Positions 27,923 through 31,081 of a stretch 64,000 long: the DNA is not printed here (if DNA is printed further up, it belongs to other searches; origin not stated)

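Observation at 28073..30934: Unusual 953-aa fusion: di-heme cytochrome c peroxidase + FG-GAP/VCBS beta-propeller repeats + ASPIC/UnbV domain in one secreted lipoprotein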

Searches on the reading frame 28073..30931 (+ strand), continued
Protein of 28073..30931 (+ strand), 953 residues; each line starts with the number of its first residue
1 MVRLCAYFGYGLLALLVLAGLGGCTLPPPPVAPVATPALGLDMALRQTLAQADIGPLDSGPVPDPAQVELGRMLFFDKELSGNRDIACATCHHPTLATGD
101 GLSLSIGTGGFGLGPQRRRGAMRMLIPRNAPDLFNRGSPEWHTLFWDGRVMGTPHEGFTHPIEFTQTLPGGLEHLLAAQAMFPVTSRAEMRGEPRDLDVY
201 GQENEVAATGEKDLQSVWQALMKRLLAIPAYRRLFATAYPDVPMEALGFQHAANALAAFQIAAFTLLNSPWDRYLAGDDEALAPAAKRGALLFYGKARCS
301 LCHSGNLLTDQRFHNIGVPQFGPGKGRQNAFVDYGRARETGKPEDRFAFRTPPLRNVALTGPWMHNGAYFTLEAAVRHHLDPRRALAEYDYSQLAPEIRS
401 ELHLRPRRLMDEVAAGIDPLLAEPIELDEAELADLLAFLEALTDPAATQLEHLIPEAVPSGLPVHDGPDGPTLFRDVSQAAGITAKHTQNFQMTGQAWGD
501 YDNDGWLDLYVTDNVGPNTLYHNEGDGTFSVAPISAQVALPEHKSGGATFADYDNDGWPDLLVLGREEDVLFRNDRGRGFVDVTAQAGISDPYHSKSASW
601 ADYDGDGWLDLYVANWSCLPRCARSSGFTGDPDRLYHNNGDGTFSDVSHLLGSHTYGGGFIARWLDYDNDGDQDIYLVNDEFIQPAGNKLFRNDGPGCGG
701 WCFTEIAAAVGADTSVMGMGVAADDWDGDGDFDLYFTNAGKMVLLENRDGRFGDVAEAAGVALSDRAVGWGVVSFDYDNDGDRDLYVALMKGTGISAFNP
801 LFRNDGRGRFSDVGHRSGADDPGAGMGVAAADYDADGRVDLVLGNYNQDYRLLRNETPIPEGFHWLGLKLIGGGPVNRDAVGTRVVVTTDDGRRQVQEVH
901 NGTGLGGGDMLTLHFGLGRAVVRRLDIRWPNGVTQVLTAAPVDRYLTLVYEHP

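Call 43: search_protein_families(library=pfam, proteins=[P0137, P0154, P0225, P0158, P0211, P0175, P0194, P0202, P0221, P0178], max_evalue=0.001)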
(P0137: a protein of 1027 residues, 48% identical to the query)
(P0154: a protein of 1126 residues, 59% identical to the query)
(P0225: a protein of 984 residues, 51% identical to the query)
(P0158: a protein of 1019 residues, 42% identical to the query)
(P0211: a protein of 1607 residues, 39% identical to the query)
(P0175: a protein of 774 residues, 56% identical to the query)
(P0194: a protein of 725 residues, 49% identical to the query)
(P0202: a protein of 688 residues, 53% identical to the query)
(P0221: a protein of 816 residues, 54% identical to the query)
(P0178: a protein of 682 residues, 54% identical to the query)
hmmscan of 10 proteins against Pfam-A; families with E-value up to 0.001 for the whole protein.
P0137 (1027 aa): 4 families
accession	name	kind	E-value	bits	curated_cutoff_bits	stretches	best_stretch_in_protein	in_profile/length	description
PF13517.12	FG-GAP_3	-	1.1e-34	119.3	26.9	5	167-228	1-61/61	FG-GAP-like repeat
PF03150.19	CCP_MauG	-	3.8e-32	112.4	25.6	1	631-842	2-148/149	Di-haem cytochrome c peroxidase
PF01839.29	FG-GAP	-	7e-18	64.5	22.1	2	471-496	2-26/37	FG-GAP repeat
PF07593.17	UnbV_ASPIC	-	9.1e-16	58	23.4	1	519-584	3-67/68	ASPIC and UnbV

P0154 (1126 aa): 6 families
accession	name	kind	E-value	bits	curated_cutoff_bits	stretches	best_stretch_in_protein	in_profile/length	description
PF03150.19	CCP_MauG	-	1.4e-34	120.3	25.6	1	732-942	3-148/149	Di-haem cytochrome c peroxidase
PF01510.30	Amidase_2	-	4.1e-11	43.8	26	1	253-373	3-115/131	N-acetylmuramoyl-L-alanine amidase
PF13620.12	CarboxypepD_reg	-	1.4e-08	35.4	32.3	1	572-638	2-75/82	Carboxypeptidase regulatory-like domain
PF13715.12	CarbopepD_reg_2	-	6.1e-06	26.6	32.2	1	572-636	1-68/88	CarboxypepD_reg-like domain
PF00404.24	Dockerin_1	-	8.8e-06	26.3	22.9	1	649-691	2-51/57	Dockerin type I domain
PF00963.24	Cohesin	-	0.00015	22.4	24.1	1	437-546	11-118/139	Cohesin domain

P0225 (984 aa): 3 families
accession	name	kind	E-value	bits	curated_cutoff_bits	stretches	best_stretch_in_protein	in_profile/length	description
PF03150.19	CCP_MauG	-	7.5e-39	134.2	25.6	1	593-802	2-148/149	Di-haem cytochrome c peroxidase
PF07691.17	PA14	-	1.2e-17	64.5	24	1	38-161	3-146/147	PA14 domain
PF02018.23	CBM_4_9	-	4.3e-15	56.7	25.9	2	325-441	2-131/136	Carbohydrate binding domain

P0158 (1019 aa): 5 families
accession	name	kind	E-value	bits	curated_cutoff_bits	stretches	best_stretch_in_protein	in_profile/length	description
PF13517.12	FG-GAP_3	-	2.4e-35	121.4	26.9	5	549-605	1-60/61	FG-GAP-like repeat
PF03150.19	CCP_MauG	-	3e-33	116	25.6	1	73-281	2-148/149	Di-haem cytochrome c peroxidase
PF07593.17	UnbV_ASPIC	-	1.5e-13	50.9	23.4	1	950-1013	1-65/68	ASPIC and UnbV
PF01839.29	FG-GAP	-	7.3e-13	48.5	22.1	1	643-664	4-25/37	FG-GAP repeat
PF00034.26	Cytochrom_C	-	0.00029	22.5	21.3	0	417-441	69-89/90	Cytochrome c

P0211 (1607 aa): 4 families
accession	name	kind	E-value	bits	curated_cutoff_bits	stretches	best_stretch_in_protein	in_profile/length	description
PF13517.12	FG-GAP_3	-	5.9e-81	267.4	26.9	10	1270-1332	1-61/61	FG-GAP-like repeat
PF03150.19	CCP_MauG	-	9.8e-30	104.6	25.6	1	42-256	4-148/149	Di-haem cytochrome c peroxidase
PF07593.17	UnbV_ASPIC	-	1.1e-25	89.7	23.4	2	1491-1556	1-63/68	ASPIC and UnbV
PF01839.29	FG-GAP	-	6.6e-22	77.4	22.1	0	567-584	4-22/37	FG-GAP repeat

P0175 (774 aa): 4 families
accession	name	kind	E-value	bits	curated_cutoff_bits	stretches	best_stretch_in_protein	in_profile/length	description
PF03150.19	CCP_MauG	-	2.6e-36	125.9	25.6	1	73-283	2-148/149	Di-haem cytochrome c peroxidase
PF13229.12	Beta_helix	-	3.3e-19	69.5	25.9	2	601-742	16-149/158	Right handed beta helix region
PF05048.19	NosD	-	2.6e-10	40.6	23.6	1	550-703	25-172/212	Periplasmic copper-binding protein (NosD)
PF00034.26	Cytochrom_C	-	2.8e-05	25.8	21.3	0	291-378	2-51/90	Cytochrome c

P0194 (725 aa): 10 families
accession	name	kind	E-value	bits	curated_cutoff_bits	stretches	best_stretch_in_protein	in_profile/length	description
PF17210.9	SdrD_B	-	1.4e-38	132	29.7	2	173-285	1-104/112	SdrD B-like domain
PF03150.19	CCP_MauG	-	1.7e-34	120.1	25.6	1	328-539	2-147/149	Di-haem cytochrome c peroxidase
PF17802.7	SpaA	-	4e-09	36.9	23.1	0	68-123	20-69/91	Prealbumin-like fold domain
PF13620.12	CarboxypepD_reg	-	1.8e-06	28.6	32.3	0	86-116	28-57/82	Carboxypeptidase regulatory-like domain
PF05738.19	Cna_B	-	7.9e-06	26.7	22.3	0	176-236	3-54/87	Cna protein B-type domain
PF23608.1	Ig_ILCR1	-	4.5e-05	23.9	27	0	196-247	32-87/114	ILCR1 Ig-like domain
PF01060.29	TTR-52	-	6.3e-05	23.9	24.9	0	196-231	11-44/79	Transthyretin-like family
PF22902.2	NOMO1-like_9th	-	0.0003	21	27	0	210-257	22-68/75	BOS complex subunit NOMO1-like, beta sandwich domain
PF22898.2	NOMO1-like_1st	-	0.00046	20.7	27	0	64-126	12-66/85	BOS complex subunit NOMO1-like, first beta sandwich domain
PF10342.15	Kre9_KNH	-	0.00093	20.3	24.6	0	194-247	25-79/94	Kre9/KNH-like N-terminal Ig-like domain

P0202 (688 aa): 1 family
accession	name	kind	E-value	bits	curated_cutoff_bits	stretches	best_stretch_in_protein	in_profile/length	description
PF03150.19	CCP_MauG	-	9.5e-39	133.8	25.6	1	305-507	2-148/149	Di-haem cytochrome c peroxidase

P0221 (816 aa): 3 families
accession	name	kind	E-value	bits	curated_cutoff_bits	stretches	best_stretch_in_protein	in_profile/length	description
PF03150.19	CCP_MauG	-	1.2e-35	123.8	25.6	1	489-700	2-148/149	Di-haem cytochrome c peroxidase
PF02018.23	CBM_4_9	-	8.1e-14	52.6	25.9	2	179-255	2-84/136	Carbohydrate binding domain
PF07691.17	PA14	-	1e-08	35.5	24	1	35-148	2-135/147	PA14 domain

P0178 (682 aa): 1 family
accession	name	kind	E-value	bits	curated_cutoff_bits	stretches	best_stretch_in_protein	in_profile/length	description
PF03150.19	CCP_MauG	-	5.3e-33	115.2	25.6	1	286-497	2-148/149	Di-haem cytochrome c peroxidase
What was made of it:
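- Modularity: proteins whose di-haem module is 50-60% identical to this one are fused instead to PA14 + CBM4_9 (P0225, P0221), beta-helix/NosD (P0175), SdrD_B/Cna_B (P0194), or Amidase_2 + cohesin + dockerin (P0154) (call 43). It does not explain why sister proteins carry carbohydrate-binding modules (call 43).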

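Call 49: find_encoding_contigs(protein=P0015, flank=6000, max_places=2)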
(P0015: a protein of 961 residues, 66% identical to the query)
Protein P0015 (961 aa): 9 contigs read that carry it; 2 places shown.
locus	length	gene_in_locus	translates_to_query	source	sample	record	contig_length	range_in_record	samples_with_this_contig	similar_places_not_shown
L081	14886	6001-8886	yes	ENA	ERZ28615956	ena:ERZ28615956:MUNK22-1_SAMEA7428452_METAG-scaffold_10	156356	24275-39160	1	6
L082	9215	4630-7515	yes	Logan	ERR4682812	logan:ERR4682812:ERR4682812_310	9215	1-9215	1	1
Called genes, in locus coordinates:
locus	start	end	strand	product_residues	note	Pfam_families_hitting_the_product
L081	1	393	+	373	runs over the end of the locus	PF00483:NTP_transferase, PF12804:NTP_transf_3, PF22640:ManC_GMP_beta-helix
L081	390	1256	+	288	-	PF00528:BPD_transp_1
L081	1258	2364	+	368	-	PF00005:ABC_tran, PF13304:AAA_21 (faint), PF17912:OB_MalK, PF08402:TOBE_2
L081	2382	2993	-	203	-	PF14512:TM1586_NiRdase (faint), PF00881:Nitroreductase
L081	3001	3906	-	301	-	PF00294:PfkB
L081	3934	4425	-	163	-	PF00156:Pribosyltran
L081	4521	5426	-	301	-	PF00701:DHDPS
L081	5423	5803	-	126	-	-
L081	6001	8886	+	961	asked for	PF03150:CCP_MauG, PF01839:FG-GAP (faint), PF13517:FG-GAP_3, PF07593:UnbV_ASPIC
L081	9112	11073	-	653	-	PF00128:Alpha-amylase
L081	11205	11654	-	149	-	PF01797:Y1_Tnp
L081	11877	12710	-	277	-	PF00561:Abhydrolase_1 (faint), PF00756:Esterase, PF12146:Hydrolase_4 (weak)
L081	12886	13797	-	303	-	PF00528:BPD_transp_1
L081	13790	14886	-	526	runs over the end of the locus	PF16296:TM_PBP2_N, PF00528:BPD_transp_1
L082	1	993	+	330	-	?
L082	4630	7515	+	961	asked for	PF03150:CCP_MauG, PF01839:FG-GAP (faint), PF13517:FG-GAP_3, PF07593:UnbV_ASPIC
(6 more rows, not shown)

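Call 50: find_encoding_contigs(protein=P0062, flank=6000, max_places=2)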
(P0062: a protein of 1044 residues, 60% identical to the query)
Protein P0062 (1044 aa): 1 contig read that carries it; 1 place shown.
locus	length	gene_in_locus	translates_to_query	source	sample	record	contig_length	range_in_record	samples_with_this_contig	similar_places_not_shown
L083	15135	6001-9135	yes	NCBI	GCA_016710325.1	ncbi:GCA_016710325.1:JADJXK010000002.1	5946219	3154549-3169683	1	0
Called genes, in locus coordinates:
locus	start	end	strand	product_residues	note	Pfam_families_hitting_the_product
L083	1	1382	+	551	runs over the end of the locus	PF04886:PT (weak), PF01547:SBP_bac_1, PF13416:SBP_bac_8, PF22058:X25_BaPul_like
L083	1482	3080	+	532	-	PF16296:TM_PBP2_N, PF00528:BPD_transp_1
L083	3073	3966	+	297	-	PF00528:BPD_transp_1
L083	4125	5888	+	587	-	PF00128:Alpha-amylase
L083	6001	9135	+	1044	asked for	PF01839:FG-GAP (faint), PF13517:FG-GAP_3, PF07593:UnbV_ASPIC, PF00034:Cytochrom_C (faint), PF03150:CCP_MauG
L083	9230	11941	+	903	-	PF01055:Glyco_hydro_31_2nd, PF21365:Glyco_hydro_31_3rd, PF17137:DUF5110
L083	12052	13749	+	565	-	PF00128:Alpha-amylase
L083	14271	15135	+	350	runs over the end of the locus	PF01118:Semialdhyde_dh, PF02774:Semialdhyde_dhC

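Call 51: find_encoding_contigs(protein=P0045, flank=6000, max_places=2)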
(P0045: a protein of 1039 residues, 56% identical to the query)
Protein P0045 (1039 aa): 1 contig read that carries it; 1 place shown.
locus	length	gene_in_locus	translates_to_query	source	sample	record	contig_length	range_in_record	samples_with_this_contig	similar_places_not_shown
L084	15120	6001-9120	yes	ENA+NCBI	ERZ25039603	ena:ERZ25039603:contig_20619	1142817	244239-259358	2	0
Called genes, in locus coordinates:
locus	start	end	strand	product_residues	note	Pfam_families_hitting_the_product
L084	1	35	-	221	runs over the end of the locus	PF00701:DHDPS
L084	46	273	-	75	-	PF00701:DHDPS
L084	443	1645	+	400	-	PF00480:ROK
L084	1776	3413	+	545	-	PF01547:SBP_bac_1, PF13416:SBP_bac_8, PF22058:X25_BaPul_like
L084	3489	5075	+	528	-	PF16296:TM_PBP2_N, PF00528:BPD_transp_1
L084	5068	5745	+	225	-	-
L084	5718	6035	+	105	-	PF00528:BPD_transp_1 (weak)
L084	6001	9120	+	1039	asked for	PF01839:FG-GAP (faint), PF13517:FG-GAP_3, PF07593:UnbV_ASPIC, PF03150:CCP_MauG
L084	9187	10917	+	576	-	PF00128:Alpha-amylase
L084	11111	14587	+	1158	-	PF00211:Guanylate_cyc, PF13191:AAA_16, PF17874:TPR_MalT, PF13424:TPR_12, PF13432:TPR_16, PF13424:TPR_12, PF17874:TPR_MalT, PF13424:TPR_12, +18 more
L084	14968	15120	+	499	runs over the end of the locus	PF07696:7TMR-DISMED2, PF07695:7TMR-DISM_7TM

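Call 53: find_encoding_contigs(protein=P0002, flank=7000, max_places=1)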
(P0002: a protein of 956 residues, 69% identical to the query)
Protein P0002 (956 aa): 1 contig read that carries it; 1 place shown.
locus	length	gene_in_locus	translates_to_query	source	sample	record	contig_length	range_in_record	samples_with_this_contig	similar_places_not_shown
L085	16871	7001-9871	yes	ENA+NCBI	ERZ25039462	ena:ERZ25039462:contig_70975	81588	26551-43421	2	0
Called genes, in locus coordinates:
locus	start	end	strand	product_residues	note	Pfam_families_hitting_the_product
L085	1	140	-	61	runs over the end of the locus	-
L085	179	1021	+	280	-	PF02469:Fasciclin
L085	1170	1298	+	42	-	PF00578:AhpC-TSA (weak)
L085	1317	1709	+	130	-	PF00578:AhpC-TSA, PF08534:Redoxin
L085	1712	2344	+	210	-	PF00106:adh_short, PF01370:Epimerase, PF08659:KR, PF13460:NAD_binding_10, PF13561:adh_short_C2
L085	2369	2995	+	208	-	-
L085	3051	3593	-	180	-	PF00881:Nitroreductase, PF14512:TM1586_NiRdase (faint)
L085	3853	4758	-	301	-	PF00294:PfkB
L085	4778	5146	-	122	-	PF00156:Pribosyltran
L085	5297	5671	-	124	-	PF00701:DHDPS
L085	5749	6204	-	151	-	PF00701:DHDPS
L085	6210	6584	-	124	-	-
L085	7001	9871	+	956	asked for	PF03150:CCP_MauG, PF01839:FG-GAP (faint), PF13517:FG-GAP_3, PF07593:UnbV_ASPIC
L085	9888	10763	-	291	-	PF00128:Alpha-amylase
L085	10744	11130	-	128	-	PF00128:Alpha-amylase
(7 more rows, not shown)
